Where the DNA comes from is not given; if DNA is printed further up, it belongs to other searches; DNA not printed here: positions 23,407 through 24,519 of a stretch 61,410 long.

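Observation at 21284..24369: Class III adenylate/guanylate cyclase translationally coupled to BcsA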

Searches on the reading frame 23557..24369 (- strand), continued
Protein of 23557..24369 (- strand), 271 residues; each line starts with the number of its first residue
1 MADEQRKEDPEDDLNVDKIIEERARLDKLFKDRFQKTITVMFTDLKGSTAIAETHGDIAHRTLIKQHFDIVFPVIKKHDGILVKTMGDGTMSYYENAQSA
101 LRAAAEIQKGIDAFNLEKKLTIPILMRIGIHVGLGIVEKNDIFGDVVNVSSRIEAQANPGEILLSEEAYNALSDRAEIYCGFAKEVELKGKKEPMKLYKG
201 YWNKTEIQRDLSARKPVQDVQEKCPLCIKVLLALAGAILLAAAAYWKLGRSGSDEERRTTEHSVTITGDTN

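Call 83: find_encoding_contigs(protein=P0243, flank=10000, max_places=1)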
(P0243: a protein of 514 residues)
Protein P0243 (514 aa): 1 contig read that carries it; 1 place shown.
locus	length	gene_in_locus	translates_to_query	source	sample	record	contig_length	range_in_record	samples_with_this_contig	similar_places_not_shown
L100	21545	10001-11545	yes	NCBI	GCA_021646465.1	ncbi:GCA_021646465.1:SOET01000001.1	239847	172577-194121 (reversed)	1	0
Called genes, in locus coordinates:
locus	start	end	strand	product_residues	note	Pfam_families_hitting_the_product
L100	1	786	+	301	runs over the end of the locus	PF01259:SAICAR_synt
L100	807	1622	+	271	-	PF00459:Inositol_P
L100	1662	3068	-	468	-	PF00072:Response_reg, PF00158:Sigma54_activat, PF14532:Sigma54_activ_2, PF00004:AAA (weak), PF07728:AAA_5, PF25601:AAA_lid_14, PF18024:HTH_50 (weak), PF02954:HTH_8, +1 more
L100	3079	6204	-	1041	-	PF02743:dCache_1, PF00672:HAMP, PF00989:PAS, PF08447:PAS_3, PF13426:PAS_9, PF01590:GAF, PF13185:GAF_2, PF13426:PAS_9, +4 more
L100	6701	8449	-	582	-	PF02310:B12-binding (weak), PF04055:Radical_SAM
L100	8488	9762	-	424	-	PF00764:Arginosuc_synth, PF20979:Arginosuc_syn_C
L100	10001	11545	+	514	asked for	PF00211:Guanylate_cyc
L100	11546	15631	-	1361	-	PF07719:TPR_2 (faint), PF12895:ANAPC3 (faint), PF13174:TPR_6 (faint), PF13424:TPR_12 (faint), PF13428:TPR_14 (faint), PF13432:TPR_16 (faint), PF14559:TPR_19 (weak), PF24575:TPR_Slam (faint), +1 more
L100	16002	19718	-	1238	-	PF05036:SPOR (faint), PF07719:TPR_2 (faint), PF12895:ANAPC3 (faint), PF13424:TPR_12 (faint), PF13428:TPR_14 (faint), PF13432:TPR_16 (faint), PF14559:TPR_19 (faint), PF17004:SRP_TPR_like (faint), +1 more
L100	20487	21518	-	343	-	PF01270:Glyco_hydro_8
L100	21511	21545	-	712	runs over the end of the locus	PF03170:CBM_BcsB_1st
